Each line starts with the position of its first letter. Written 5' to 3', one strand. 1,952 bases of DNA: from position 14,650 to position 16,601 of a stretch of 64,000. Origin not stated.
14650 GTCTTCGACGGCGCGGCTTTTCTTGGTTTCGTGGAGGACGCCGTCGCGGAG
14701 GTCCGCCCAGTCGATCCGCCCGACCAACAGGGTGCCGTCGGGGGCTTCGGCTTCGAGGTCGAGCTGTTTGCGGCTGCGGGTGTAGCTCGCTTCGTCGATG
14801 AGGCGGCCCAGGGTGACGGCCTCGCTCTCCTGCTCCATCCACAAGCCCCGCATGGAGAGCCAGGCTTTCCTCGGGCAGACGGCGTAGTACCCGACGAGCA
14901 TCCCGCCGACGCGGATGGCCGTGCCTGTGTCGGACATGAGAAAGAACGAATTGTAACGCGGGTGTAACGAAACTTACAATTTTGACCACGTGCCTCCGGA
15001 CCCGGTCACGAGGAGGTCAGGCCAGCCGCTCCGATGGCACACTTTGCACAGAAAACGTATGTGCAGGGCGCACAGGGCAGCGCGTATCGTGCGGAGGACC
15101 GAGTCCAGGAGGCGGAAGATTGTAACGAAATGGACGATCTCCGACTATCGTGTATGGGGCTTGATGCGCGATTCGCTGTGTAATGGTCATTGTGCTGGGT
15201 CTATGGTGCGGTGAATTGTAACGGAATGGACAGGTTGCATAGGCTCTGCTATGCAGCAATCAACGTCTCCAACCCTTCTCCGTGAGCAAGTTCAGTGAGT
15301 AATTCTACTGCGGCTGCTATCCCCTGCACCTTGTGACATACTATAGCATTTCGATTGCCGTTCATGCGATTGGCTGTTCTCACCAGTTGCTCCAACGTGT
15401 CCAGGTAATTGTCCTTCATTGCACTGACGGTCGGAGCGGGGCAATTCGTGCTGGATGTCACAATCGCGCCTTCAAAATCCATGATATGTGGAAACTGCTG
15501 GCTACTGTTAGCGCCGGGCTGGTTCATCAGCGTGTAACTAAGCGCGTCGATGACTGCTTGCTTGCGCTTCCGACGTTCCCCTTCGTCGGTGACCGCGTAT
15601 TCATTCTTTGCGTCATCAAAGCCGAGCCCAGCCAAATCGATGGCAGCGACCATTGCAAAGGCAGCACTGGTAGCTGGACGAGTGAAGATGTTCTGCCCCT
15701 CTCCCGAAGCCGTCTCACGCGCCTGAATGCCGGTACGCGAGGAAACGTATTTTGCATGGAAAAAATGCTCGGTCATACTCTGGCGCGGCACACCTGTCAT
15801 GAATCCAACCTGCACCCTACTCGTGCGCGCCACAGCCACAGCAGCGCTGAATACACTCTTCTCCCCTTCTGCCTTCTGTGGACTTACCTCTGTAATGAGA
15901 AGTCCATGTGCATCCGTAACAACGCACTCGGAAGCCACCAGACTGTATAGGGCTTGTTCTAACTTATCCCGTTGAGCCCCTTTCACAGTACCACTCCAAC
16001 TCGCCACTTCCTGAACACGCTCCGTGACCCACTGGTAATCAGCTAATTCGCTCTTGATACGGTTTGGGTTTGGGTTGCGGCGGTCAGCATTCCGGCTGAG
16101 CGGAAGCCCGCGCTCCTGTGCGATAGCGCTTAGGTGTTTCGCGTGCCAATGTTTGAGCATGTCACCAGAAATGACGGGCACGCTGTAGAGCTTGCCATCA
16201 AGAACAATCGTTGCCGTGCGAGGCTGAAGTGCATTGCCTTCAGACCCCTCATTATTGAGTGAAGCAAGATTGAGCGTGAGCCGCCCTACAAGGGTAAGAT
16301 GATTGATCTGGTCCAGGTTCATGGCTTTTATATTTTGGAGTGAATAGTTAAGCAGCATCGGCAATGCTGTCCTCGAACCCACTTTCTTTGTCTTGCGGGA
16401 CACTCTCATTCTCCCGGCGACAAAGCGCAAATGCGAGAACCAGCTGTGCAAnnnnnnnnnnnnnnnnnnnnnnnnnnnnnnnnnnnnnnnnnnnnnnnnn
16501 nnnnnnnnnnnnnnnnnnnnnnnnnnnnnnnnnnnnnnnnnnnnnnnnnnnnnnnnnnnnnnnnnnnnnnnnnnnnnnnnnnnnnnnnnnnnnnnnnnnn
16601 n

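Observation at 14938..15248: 311-bp gap splitting the cas operon carries three copies of a motif that recurs at cas6, in the leader, and as a 21-nt identical copy 25 kb away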

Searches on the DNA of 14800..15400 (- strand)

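Call 14: search_rna_families(source=window, start=14800, end=15400, threshold=evalue, max_evalue=10)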
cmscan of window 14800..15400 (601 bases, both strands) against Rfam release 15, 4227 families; matches with E-value up to 10: 0.
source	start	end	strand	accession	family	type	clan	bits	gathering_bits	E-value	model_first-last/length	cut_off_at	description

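Call 80: search_dna_similar(query=window:14938-15248:-, collection=plasmids, mode=distant, max_evalue=0.01, max_rows=10)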
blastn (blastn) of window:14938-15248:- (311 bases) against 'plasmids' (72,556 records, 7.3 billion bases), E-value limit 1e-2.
No match.

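Call 81: search_dna_similar(query=window:14938-15248:-, collection=phages, mode=distant, max_evalue=0.01, max_rows=10)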
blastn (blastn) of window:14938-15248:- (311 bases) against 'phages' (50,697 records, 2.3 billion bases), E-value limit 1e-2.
No match.

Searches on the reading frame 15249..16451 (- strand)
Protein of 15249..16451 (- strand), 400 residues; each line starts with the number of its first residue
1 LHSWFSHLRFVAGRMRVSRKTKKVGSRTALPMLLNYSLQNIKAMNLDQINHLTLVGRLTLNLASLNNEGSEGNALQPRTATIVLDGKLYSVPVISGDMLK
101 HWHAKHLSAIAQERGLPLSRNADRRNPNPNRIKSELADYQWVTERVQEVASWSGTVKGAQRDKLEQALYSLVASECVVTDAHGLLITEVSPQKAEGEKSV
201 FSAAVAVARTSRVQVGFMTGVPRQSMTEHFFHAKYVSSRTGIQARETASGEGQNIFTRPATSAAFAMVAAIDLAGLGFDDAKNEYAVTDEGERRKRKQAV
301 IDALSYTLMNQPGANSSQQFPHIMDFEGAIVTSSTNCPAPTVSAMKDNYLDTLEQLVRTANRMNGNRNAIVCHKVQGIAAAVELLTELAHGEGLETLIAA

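Call 3: search_protein_families(library=pfam, proteins=[window:15249-16451:-])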
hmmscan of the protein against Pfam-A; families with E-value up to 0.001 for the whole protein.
window:15249-16451:- (400 aa): 1 family
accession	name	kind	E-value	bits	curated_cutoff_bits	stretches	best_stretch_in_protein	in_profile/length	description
PF01905.21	DevR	-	5.3e-55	186.9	23.8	1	55-352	2-268/270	CRISPR-associated negative auto-regulator DevR/Csa2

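Call 25: find_homologous_proteins(query=window:15249-16451:-, max_evalue=1e-20)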
Query window:15249-16451:- (400 aa): 136 proteins with E <= 1e-20 among 7957 candidates; the best 120 are listed.
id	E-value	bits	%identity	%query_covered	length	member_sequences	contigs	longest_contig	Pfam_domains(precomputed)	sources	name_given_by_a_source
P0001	1.6e-247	838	99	96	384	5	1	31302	PF01905.22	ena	-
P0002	5.6e-239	810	100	92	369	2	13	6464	PF01905.22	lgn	-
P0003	7.9e-207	704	87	92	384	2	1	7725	PF01905.22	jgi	-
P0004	2.0e-189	647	83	87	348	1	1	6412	PF01905.22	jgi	jgi:CRISPR-associated protein Cst2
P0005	5.6e-184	629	81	87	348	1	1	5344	PF01905.22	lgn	-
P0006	1.6e-176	605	79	87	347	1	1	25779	PF01905.22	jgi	jgi:CRISPR-associated protein Cst2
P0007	1.0e-171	589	79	87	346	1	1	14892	PF01905.22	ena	-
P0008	1.7e-156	539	72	87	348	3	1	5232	PF01905.22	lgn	-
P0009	5.2e-144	498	66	86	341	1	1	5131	PF01905.22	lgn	-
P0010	5.7e-144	498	65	86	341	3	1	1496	PF01905.22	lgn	-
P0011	1.6e-143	496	65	86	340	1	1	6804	PF01905.22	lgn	-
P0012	1.9e-143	496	66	86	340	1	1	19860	PF01905.22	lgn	-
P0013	3.1e-143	495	67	87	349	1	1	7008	PF01905.22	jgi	jgi:CRISPR-associated protein Cst2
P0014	4.0e-143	495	66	86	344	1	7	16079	PF01905.22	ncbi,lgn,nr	ncbi:MAG: DevR family CRISPR-associated autoregulator [Phaeodactylibacter sp.]|nr:DevR family CRISPR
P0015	6.2e-143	494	66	86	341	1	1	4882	PF01905.22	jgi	-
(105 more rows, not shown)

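Call 26: find_encoding_contigs(protein=P0001, flank=10000, max_places=3)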
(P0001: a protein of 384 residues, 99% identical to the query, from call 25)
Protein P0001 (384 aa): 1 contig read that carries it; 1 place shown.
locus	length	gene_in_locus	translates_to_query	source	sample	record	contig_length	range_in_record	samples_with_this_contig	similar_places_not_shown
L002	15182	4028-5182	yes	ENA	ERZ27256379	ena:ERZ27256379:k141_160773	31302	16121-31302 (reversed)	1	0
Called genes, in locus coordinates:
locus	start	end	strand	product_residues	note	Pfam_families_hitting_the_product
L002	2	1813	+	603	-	?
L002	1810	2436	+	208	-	-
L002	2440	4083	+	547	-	-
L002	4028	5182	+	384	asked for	PF01905:DevR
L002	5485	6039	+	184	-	PF01930:Cas_Cas4, PF12705:PDDEXK_1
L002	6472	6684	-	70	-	-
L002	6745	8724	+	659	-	PF16177:ACAS_N, PF00501:AMP-binding, PF13193:AMP-binding_C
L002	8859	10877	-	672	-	PF00034:Cytochrom_C, PF13442:Cytochrome_CBB3, PF03239:FTR1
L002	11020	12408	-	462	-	-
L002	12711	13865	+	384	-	PF13620:CarboxypepD_reg, PF13715:CarbopepD_reg_2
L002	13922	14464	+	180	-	-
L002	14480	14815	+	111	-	PF01588:tRNA_bind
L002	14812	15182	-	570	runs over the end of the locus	PF01935:DUF87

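Call 27: find_encoding_contigs(protein=P0003, flank=10000, max_places=3)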
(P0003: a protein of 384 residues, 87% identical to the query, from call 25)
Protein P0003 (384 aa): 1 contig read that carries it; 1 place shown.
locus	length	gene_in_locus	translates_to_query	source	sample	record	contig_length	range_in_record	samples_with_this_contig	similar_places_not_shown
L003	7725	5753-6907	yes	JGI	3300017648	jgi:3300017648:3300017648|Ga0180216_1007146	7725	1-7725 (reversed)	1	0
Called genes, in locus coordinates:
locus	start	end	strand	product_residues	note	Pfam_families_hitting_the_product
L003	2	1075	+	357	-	?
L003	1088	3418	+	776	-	PF00270:DEAD, PF00271:Helicase_C, PF22590:Cas3-like_C_2, PF18019:Cas3_HD (weak)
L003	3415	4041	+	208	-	-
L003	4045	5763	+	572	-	-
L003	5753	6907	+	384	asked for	PF01905:DevR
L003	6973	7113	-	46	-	-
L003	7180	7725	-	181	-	?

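Call 28: find_encoding_contigs(protein=P0006, flank=10000, max_places=3)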
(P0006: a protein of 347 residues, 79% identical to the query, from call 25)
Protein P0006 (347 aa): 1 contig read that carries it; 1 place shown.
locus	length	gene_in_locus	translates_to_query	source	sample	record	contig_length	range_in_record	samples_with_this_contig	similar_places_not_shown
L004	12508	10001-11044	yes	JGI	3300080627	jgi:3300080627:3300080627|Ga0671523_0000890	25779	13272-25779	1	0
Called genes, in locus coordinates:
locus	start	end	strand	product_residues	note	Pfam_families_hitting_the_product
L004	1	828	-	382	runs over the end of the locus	PF00589:Phage_integrase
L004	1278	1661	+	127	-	-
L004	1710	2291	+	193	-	-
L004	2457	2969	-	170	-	-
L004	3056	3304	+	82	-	PF13560:HTH_31, PF01381:HTH_3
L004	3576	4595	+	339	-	PF08279:HTH_11 (weak), PF19187:HTH_PafC (faint), PF13280:WYL, PF25583:WCX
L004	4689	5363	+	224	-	PF01881:Cas_Cas6_C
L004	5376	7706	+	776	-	PF00270:DEAD, PF00271:Helicase_C, PF22590:Cas3-like_C_2, PF18019:Cas3_HD (weak)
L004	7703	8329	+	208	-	-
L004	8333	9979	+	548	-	-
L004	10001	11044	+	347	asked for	PF01905:DevR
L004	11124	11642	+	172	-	PF01930:Cas_Cas4, PF12705:PDDEXK_1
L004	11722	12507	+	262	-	?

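Call 29: find_encoding_contigs(protein=P0007, flank=10000, max_places=3)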
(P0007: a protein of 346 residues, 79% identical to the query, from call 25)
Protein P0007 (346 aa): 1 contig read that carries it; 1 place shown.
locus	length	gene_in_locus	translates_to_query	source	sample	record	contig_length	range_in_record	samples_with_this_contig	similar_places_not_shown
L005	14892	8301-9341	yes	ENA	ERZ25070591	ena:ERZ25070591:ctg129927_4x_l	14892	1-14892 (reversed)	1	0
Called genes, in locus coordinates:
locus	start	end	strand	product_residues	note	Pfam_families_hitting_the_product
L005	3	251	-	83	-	?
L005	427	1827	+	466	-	PF05195:AMP_N, PF00557:Peptidase_M24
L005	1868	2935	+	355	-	PF13280:WYL, PF25583:WCX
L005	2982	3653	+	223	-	PF01881:Cas_Cas6_C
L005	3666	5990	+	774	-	PF00270:DEAD, PF00271:Helicase_C, PF22590:Cas3-like_C_2, PF18019:Cas3_HD (weak)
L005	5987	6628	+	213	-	-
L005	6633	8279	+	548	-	-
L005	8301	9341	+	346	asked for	PF01905:DevR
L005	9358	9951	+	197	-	-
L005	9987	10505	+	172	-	PF01930:Cas_Cas4, PF12705:PDDEXK_1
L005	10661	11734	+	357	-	PF01867:Cas_Cas1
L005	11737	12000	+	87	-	PF09827:CRISPR_Cas2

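Call 33: search_protein_families(library=pfam, proteins=[L005:9358-9951:+], max_evalue=1)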
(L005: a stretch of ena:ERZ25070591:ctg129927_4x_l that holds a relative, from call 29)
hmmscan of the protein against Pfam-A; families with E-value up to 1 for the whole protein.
L005:9358-9951:+ (197 aa): 1 family
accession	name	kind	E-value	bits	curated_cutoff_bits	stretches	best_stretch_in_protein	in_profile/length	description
PF01797.21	Y1_Tnp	-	0.003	18.1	23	0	132-185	63-120/121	Transposase IS200 like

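Call 65: find_encoding_contigs(protein=P0004, flank=10000, max_places=3)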
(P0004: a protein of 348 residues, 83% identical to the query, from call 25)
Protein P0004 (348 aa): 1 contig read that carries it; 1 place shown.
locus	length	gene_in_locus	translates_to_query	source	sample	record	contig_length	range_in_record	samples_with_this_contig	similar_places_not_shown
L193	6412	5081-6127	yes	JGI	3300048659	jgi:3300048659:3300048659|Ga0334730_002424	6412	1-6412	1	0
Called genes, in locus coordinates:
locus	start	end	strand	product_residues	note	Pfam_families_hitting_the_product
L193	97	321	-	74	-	PF04255:DUF433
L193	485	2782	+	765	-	PF00270:DEAD, PF00271:Helicase_C, PF22590:Cas3-like_C_2, PF18019:Cas3_HD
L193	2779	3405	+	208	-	-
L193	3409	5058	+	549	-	-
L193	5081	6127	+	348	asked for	PF01905:DevR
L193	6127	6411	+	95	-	?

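Call 69: search_protein_families(library=ncbifam, proteins=[window:15249-16403:-], max_evalue=0.00001)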
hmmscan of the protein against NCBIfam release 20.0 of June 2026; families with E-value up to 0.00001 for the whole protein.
window:15249-16403:- (384 aa): 2 families
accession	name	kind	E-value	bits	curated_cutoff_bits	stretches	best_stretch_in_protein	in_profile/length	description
TIGR02583.1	DevR_archaea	exception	2.7e-36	125.3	212.6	1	38-342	4-280/284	type I-A CRISPR-associated protein Cas7/Csa2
TIGR01875.1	cas_MJ0381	subfamily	7.4e-32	110.4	67.3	1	38-316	3-235/240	DevR family CRISPR-associated autoregulator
